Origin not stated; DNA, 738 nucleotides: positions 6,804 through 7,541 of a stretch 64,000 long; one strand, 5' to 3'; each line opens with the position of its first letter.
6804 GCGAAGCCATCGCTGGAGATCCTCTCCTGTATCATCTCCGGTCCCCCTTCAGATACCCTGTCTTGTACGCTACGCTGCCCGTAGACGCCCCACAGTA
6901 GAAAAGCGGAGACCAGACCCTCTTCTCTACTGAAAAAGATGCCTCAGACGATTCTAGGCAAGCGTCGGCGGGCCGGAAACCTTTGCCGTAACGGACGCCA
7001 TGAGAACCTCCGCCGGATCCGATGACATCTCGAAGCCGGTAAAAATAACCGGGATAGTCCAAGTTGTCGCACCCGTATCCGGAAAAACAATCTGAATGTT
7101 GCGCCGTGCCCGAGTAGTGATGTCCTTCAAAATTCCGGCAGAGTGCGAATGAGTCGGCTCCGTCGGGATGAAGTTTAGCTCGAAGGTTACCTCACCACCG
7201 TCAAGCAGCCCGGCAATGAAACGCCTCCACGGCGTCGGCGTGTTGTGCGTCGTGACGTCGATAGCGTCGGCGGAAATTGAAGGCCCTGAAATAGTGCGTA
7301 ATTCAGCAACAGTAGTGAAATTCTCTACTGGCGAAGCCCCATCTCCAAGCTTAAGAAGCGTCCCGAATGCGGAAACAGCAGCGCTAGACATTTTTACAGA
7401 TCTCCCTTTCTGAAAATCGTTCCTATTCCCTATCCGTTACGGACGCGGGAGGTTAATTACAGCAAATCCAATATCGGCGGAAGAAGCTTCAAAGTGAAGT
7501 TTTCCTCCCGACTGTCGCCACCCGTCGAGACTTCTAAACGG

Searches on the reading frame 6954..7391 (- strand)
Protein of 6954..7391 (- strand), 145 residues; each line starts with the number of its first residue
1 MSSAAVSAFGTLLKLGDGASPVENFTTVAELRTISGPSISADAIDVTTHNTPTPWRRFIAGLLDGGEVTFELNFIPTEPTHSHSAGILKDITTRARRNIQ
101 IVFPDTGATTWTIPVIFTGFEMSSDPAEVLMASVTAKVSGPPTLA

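Call 59: search_protein_families(library=pfam, proteins=[window:6954-7391:-], max_evalue=0.001)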
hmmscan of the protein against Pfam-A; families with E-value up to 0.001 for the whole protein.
window:6954-7391:- (145 aa): 2 families
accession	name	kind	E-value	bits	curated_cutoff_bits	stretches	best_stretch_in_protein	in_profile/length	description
PF16461.11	Phage_TTP_12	-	1.1e-09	38.8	26.1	1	23-145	17-135/135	Lambda phage tail tube protein, TTP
PF16460.11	Phage_TTP_11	-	5.3e-06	26.6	28.4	1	25-82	20-75/154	Phage tail tube, TTP, lambda-like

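Call 72: find_related_loci(query=A5, collection=viral_contigs, flank=6000)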
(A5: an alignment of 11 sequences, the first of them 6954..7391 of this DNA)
Query A5 (145 aa) in viral_contigs; peptide patterns used: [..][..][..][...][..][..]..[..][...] (x = any residue, [..] = any of these).
50 stretches matched a pattern; 34 encode a relative of the query (tblastn E <= 1e-3); 34 distinct loci.
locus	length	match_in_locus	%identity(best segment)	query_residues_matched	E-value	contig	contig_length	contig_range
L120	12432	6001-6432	88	1-145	2e-81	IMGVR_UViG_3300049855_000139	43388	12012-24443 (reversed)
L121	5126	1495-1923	73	1-144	1e-67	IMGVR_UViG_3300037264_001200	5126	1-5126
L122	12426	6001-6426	55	3-145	8e-50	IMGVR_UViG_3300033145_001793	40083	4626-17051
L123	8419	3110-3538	55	2-145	3e-47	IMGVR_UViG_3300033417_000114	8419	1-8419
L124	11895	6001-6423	55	3-145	7e-47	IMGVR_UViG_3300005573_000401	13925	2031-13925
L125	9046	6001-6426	51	3-145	1e-45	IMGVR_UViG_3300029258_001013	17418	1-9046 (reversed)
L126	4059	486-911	52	3-145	1e-45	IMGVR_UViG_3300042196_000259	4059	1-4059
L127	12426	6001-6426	51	3-145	1e-45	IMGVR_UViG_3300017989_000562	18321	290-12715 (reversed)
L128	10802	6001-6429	50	3-145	7e-45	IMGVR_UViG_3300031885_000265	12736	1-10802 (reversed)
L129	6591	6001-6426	54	3-145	1e-44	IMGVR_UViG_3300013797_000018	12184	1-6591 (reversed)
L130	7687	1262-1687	51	3-145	5e-44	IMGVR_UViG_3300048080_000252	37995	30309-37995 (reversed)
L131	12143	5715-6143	50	3-145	8e-43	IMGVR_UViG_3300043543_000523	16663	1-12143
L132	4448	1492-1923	46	1-145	4e-39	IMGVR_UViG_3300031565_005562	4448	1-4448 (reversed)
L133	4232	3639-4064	45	3-145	1e-37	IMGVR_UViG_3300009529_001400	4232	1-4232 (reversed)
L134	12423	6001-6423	42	3-145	6e-32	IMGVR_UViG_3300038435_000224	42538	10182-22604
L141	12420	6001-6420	39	1-142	3e-23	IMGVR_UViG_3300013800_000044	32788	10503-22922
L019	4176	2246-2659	34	1-140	1e-16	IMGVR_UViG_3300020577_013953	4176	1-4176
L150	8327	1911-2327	36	1-142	7e-15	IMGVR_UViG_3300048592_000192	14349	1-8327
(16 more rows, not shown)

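Call 87: search_protein_families(library=phrogs, proteins=[L141:7297-7950:+, L150:3078-3800:+, L120:6569-6904:+, L141:6459-7343:+], max_evalue=0.01)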
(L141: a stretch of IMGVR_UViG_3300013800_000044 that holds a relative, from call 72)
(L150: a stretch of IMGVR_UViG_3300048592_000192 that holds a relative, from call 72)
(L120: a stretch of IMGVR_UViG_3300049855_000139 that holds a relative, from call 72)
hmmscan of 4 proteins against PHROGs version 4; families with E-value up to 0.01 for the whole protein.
L141:7297-7950:+ (217 aa): 0 families

L150:3078-3800:+ (240 aa): 1 family
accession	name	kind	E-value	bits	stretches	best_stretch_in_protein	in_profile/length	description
phrog_2115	-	tail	0.0021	19.4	1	41-102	11-76/125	tail protein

L120:6569-6904:+ (111 aa): 1 family
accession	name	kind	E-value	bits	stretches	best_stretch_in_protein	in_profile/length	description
phrog_2115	-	tail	1.9e-09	39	1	9-90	9-97/125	tail protein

L141:6459-7343:+ (294 aa): 1 family
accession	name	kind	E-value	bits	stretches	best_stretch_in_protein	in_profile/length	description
phrog_9133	-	unknown function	0.0016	17.3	1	140-197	738-791/1259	-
